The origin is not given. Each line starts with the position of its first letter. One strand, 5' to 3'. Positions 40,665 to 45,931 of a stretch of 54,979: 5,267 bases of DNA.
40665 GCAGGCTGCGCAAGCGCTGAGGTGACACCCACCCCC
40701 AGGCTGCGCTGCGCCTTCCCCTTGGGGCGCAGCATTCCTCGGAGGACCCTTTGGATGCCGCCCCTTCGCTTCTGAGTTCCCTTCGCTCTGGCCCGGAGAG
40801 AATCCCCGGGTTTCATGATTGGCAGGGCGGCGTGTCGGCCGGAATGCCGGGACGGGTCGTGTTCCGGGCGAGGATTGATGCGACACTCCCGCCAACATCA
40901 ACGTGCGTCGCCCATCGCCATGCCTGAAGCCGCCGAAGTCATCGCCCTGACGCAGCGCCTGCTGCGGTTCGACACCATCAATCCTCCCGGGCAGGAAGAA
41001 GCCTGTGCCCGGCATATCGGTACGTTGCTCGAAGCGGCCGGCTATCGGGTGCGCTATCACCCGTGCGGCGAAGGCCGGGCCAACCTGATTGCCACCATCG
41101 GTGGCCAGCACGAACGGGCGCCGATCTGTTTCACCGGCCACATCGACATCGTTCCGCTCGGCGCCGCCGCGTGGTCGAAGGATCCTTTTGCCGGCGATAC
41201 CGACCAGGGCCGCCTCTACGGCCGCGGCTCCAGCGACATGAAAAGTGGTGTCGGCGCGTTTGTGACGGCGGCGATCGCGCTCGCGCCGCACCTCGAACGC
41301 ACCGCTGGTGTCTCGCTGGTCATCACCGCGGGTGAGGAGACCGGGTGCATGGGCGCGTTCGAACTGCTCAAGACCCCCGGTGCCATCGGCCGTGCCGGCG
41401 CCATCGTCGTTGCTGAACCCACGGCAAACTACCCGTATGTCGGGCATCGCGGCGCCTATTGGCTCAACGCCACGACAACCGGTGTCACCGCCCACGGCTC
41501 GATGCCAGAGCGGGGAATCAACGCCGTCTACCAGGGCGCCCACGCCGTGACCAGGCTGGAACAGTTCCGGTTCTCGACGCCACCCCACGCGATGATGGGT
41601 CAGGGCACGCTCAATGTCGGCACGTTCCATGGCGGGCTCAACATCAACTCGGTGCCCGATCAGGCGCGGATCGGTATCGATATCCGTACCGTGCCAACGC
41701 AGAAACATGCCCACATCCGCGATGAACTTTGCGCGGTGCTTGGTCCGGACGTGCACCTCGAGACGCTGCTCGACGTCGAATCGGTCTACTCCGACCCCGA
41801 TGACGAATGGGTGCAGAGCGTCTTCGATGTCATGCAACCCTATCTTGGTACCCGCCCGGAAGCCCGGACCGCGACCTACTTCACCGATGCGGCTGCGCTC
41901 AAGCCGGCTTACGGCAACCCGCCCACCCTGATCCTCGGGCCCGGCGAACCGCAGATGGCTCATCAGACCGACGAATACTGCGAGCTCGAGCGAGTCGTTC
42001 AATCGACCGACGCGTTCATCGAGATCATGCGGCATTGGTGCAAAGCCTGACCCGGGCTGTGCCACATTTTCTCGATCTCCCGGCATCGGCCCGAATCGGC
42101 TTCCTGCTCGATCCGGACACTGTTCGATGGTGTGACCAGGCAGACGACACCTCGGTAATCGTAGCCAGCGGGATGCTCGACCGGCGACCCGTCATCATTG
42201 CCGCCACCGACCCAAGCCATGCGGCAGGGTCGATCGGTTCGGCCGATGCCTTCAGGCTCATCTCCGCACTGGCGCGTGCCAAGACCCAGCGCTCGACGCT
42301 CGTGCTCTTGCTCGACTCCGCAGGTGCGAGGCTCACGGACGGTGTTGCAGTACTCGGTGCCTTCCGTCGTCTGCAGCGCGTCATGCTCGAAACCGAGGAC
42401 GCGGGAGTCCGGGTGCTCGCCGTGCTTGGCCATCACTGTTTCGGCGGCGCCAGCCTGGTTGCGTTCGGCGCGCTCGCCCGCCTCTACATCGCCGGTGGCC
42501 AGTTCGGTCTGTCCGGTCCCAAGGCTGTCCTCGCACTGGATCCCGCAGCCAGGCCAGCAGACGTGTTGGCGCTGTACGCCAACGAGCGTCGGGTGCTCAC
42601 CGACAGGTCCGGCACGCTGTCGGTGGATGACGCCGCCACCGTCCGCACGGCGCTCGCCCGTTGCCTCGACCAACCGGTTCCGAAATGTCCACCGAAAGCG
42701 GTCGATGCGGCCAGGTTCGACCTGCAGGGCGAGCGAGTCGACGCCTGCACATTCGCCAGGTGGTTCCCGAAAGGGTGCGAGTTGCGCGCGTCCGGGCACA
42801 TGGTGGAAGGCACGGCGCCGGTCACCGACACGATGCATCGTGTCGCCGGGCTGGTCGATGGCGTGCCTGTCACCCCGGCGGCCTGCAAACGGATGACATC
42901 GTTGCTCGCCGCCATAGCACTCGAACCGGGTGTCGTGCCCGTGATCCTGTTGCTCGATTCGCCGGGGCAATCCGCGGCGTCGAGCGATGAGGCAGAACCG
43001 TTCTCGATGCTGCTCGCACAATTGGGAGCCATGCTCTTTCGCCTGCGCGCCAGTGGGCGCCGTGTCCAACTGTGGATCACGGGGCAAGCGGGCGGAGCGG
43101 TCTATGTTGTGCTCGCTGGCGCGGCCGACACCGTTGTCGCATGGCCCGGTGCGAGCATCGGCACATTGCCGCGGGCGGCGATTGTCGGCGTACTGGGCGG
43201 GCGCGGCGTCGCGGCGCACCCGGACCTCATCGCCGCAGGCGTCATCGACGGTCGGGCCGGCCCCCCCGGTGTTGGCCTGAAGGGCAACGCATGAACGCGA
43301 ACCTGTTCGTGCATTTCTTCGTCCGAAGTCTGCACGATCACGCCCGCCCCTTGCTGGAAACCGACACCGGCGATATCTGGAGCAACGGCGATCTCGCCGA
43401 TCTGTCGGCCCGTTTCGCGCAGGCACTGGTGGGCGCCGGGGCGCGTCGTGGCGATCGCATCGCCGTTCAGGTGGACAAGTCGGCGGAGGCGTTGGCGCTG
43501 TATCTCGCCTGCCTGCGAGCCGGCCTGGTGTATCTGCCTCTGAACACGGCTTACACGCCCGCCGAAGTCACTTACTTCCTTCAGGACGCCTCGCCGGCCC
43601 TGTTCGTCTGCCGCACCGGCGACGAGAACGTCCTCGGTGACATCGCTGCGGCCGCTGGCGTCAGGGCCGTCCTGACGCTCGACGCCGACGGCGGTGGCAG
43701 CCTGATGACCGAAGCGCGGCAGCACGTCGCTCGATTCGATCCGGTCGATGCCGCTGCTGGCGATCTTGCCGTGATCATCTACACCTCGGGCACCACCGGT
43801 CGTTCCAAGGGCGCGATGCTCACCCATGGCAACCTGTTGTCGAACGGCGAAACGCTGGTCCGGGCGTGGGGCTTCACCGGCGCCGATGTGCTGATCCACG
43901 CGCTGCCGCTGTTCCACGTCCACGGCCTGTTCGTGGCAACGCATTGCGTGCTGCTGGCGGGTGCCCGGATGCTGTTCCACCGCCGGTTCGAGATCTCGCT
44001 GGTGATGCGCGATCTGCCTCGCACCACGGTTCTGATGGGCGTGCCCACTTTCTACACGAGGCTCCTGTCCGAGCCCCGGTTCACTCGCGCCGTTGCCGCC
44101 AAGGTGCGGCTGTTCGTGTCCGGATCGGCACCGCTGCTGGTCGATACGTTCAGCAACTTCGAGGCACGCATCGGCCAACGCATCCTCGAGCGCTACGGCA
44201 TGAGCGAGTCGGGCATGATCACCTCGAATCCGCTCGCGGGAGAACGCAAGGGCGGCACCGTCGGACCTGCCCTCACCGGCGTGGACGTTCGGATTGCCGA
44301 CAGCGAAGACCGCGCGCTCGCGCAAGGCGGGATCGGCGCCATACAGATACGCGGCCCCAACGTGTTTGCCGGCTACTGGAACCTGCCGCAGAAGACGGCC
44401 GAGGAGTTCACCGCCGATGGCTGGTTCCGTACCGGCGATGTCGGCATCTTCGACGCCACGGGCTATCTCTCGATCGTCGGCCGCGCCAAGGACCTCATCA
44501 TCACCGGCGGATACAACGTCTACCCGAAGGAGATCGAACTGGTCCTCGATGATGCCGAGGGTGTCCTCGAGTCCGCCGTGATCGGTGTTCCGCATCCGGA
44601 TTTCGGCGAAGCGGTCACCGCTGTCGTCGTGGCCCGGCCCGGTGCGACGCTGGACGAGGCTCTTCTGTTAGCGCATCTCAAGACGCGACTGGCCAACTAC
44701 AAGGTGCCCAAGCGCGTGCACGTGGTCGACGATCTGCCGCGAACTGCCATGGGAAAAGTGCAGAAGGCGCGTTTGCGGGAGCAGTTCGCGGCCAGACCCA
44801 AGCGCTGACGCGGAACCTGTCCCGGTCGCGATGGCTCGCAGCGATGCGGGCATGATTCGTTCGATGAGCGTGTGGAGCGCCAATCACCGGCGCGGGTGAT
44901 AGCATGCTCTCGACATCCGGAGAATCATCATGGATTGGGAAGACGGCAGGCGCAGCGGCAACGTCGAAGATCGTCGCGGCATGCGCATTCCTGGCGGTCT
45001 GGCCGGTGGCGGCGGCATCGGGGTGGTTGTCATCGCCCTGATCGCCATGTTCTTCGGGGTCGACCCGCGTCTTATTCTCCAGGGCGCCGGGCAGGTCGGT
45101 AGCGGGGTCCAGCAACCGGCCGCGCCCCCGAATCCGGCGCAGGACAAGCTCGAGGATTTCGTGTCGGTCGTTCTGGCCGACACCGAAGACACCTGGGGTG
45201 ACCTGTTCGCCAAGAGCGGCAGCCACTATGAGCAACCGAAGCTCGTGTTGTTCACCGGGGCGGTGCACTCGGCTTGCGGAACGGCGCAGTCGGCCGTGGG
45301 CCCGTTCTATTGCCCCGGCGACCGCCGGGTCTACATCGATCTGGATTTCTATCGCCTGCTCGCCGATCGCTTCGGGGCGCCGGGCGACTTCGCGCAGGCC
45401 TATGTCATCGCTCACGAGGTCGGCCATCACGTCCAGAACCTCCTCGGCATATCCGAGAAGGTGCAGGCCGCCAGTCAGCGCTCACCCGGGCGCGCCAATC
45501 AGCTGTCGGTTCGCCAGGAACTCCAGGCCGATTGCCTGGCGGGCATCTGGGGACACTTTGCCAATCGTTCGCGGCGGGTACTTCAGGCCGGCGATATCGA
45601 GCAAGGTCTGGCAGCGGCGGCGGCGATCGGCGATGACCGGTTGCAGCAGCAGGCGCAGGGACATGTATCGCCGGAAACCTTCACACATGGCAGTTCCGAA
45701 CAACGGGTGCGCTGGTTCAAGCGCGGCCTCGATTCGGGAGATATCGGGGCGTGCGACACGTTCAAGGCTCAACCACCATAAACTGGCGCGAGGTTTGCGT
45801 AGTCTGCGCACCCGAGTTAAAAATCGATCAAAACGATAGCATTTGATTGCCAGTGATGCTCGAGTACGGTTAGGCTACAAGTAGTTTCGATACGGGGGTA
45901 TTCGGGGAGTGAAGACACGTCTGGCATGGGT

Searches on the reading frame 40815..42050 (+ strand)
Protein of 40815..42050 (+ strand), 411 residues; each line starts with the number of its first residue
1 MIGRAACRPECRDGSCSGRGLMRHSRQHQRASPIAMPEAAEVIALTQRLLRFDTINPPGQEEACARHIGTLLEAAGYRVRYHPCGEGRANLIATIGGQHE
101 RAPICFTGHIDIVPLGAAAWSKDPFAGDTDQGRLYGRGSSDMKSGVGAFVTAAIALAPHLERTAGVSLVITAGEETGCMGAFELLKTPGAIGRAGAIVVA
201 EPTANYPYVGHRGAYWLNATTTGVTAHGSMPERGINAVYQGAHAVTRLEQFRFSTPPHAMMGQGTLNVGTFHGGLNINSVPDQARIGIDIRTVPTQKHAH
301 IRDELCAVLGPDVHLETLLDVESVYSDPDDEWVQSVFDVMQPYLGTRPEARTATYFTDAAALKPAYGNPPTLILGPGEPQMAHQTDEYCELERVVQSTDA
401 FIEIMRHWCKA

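Call 32: search_protein_families(library=pfam, proteins=[window:40815-42050:+], max_evalue=0.001)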
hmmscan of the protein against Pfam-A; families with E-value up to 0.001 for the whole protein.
window:40815-42050:+ (411 aa): 3 families
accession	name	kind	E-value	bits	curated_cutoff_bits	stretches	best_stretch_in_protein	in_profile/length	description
PF01546.33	Peptidase_M20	-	1.9e-27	97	24.6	1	105-406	1-205/206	Peptidase family M20/M25/M40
PF07687.19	M20_dimer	-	1.7e-19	70.2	21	1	209-309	1-99/107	Peptidase dimerisation domain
PF04389.22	Peptidase_M28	-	5.9e-06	26.6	21.3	1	90-185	1-77/193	Peptidase family M28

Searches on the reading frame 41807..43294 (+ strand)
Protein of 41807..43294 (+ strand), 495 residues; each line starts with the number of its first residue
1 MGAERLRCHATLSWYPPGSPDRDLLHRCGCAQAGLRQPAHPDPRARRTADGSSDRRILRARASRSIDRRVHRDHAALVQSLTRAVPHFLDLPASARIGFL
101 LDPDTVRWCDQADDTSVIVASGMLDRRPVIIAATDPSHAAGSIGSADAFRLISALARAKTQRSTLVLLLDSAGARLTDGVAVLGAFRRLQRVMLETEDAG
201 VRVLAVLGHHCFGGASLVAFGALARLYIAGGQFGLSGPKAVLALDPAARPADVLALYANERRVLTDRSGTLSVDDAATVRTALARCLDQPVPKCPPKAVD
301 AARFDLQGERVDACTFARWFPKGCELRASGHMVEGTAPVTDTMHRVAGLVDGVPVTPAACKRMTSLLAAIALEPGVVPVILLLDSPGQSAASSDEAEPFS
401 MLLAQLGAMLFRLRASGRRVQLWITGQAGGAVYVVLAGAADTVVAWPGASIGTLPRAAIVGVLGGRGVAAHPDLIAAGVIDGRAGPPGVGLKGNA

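Call 32: search_protein_families(library=pfam, proteins=[window:41807-43294:+], max_evalue=0.001)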
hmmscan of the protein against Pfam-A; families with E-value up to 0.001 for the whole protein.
window:41807-43294:+ (495 aa): 2 families
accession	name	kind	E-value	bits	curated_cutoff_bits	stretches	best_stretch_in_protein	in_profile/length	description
PF01039.27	Carboxyl_trans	-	6.1e-13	48.7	22.3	1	114-241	44-173/493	Carboxyl transferase domain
PF06833.16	MdcE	-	4.8e-06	26.9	32.7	1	377-459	28-110/196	Malonate decarboxylase gamma subunit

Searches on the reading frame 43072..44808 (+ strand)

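Call 32: search_protein_families(library=pfam, proteins=[window:43072-44808:+], max_evalue=0.001)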
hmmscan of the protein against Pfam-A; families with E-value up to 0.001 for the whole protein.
window:43072-44808:+ (578 aa): 2 families
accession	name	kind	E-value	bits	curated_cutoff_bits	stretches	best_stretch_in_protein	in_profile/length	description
PF00501.34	AMP-binding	-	3.2e-77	260.3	29.9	1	99-436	18-384/384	AMP-binding enzyme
PF13193.12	AMP-binding_C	-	1.9e-16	61.1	24.5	1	487-562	1-76/76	AMP-binding enzyme C-terminal domain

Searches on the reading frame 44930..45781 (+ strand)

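Call 32: search_protein_families(library=pfam, proteins=[window:44930-45781:+], max_evalue=0.001)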
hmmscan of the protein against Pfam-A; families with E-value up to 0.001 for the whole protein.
window:44930-45781:+ (283 aa): 1 family
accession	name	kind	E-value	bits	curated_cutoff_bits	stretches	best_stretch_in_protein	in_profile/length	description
PF04228.19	Zn_peptidase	-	1.2e-116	389.7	23.2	1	1-278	1-290/290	Putative neutral zinc metallopeptidase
